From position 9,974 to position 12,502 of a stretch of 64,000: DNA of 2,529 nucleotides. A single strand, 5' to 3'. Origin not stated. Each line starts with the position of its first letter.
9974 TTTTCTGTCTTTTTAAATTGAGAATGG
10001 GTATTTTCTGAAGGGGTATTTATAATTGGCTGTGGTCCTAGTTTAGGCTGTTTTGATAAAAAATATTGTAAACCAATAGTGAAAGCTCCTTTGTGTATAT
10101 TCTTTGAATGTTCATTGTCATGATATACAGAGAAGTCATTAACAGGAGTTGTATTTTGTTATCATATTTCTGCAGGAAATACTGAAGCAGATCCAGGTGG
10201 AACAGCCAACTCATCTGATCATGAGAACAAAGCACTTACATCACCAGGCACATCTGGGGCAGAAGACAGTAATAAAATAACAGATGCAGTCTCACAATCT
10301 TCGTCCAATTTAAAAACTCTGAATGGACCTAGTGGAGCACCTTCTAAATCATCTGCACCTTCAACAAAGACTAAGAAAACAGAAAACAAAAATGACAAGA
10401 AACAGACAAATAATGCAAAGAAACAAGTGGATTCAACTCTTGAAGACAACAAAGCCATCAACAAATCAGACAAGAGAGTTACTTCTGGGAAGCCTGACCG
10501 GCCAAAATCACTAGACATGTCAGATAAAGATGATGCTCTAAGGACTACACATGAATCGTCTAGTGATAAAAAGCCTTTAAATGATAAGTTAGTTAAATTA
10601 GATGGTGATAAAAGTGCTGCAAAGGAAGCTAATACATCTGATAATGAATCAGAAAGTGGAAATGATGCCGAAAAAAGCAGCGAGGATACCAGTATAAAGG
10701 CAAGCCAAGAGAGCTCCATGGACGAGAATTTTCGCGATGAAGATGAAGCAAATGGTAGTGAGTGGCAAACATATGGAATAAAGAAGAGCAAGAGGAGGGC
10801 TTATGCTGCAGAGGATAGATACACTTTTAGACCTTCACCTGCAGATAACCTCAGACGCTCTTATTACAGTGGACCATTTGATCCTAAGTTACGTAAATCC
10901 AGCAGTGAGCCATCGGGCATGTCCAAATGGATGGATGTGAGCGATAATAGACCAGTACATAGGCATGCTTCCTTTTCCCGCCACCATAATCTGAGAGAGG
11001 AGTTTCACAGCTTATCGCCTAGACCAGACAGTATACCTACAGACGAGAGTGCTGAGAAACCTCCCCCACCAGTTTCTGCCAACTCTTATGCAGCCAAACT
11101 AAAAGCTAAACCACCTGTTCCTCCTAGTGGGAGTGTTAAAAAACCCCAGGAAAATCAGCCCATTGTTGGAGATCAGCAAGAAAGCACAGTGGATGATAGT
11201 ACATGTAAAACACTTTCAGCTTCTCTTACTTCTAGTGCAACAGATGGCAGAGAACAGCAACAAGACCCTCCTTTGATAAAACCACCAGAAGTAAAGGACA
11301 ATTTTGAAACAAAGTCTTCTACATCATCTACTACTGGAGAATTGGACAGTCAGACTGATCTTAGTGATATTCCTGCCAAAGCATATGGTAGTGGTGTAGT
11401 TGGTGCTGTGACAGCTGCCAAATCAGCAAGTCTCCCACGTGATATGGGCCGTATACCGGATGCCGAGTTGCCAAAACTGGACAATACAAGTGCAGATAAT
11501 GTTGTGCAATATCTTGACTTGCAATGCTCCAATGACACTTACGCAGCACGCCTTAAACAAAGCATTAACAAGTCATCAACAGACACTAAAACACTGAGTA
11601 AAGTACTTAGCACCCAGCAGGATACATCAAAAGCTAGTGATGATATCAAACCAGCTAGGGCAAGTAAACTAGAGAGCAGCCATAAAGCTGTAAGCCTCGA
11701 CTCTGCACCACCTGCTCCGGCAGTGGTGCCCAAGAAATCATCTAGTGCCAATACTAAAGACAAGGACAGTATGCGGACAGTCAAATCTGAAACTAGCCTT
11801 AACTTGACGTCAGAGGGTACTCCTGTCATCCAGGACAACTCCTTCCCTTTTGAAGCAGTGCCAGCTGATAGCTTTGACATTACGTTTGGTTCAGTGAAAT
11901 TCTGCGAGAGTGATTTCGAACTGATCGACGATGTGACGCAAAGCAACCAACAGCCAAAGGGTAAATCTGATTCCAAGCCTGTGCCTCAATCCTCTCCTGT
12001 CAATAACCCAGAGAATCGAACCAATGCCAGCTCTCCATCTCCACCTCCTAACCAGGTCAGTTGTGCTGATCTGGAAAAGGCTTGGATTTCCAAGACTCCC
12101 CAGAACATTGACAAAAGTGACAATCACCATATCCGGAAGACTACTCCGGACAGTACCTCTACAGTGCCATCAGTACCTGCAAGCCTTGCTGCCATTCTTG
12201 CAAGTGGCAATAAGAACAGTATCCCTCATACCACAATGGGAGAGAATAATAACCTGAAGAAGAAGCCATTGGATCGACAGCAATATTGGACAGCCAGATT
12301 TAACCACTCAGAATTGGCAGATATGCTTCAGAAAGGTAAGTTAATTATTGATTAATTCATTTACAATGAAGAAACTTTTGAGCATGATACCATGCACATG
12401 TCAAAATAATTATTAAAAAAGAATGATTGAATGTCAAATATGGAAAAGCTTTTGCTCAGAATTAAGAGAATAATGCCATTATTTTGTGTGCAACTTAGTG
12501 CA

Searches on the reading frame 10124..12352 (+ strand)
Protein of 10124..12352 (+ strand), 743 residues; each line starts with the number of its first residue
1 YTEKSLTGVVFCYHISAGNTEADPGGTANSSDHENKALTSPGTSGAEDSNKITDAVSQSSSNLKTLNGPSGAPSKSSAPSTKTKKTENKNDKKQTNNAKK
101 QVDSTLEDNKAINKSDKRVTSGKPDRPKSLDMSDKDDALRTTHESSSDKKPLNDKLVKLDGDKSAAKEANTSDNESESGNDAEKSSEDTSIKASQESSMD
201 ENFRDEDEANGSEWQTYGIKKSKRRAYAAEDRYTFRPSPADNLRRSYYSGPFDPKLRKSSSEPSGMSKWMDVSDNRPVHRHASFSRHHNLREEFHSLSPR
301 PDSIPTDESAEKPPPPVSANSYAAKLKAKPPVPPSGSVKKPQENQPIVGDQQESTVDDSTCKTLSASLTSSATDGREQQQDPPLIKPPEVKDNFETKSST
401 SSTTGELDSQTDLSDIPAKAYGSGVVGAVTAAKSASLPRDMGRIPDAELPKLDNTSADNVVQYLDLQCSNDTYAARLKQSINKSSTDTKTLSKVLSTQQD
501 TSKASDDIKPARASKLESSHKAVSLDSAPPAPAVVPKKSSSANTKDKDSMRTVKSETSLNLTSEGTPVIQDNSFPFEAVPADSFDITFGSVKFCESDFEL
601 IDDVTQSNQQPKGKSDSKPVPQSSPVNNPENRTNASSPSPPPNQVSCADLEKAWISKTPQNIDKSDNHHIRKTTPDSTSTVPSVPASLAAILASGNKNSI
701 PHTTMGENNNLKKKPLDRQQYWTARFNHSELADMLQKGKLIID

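Call 25: find_homologous_proteins(query=window:10124-12352:+)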
Query window:10124-12352:+ (743 aa): 5 proteins with E <= 0.001 among 8000 candidates.
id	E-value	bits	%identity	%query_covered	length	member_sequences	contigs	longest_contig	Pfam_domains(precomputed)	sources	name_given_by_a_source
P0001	0.0e+0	1478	96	97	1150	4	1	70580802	-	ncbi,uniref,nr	ncbi:dentin sialophosphoprotein-like isoform X2 [Lytechinus pictus]|uniref:dentin sialophosphoprotei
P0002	0.0e+0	1254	84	97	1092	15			-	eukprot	eukprot:XP_003726205.1 PREDICTED: uncharacterized protein DDB_G0284459 isoform X2 [Strongylocentrotu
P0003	8.1e-259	879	65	97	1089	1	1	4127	-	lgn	-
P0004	9.1e-218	743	59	94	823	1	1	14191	-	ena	-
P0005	1.8e-182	627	51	97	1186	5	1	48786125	-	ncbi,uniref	ncbi:uncharacterized protein [Diadema setosum]|uniref:uncharacterized protein n=1 Tax=Diadema setosu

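Call 27: find_encoding_contigs(protein=P0001, flank=10000, max_places=6)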
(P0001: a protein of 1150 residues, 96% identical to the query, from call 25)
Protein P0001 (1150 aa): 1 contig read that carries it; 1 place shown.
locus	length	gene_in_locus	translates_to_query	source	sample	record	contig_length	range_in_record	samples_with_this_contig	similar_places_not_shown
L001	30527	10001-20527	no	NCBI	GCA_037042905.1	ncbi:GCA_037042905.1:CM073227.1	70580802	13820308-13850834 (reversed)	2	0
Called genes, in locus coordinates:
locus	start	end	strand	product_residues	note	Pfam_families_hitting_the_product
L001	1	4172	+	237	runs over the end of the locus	-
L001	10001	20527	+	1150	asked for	-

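Call 52: find_encoding_contigs(protein=P0005, flank=10000, max_places=3)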
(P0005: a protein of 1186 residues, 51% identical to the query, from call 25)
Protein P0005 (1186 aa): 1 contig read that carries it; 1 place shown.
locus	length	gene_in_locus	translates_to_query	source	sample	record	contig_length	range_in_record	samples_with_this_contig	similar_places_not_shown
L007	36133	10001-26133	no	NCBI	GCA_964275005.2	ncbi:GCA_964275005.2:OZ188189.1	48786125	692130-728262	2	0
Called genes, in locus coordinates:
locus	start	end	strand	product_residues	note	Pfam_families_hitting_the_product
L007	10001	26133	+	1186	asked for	-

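Call 81: find_encoding_contigs(protein=P0004, flank=10000, max_places=4)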
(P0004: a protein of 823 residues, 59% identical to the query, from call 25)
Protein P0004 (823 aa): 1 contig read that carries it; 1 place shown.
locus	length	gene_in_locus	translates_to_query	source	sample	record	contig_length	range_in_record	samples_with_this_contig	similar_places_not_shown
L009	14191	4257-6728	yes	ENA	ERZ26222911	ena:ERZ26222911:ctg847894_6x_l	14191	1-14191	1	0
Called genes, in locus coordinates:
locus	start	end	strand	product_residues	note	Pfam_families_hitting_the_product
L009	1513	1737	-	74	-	-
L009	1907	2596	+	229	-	-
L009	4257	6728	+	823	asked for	-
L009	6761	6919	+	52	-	-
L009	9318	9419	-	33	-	-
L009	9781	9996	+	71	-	-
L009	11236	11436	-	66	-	-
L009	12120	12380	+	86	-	-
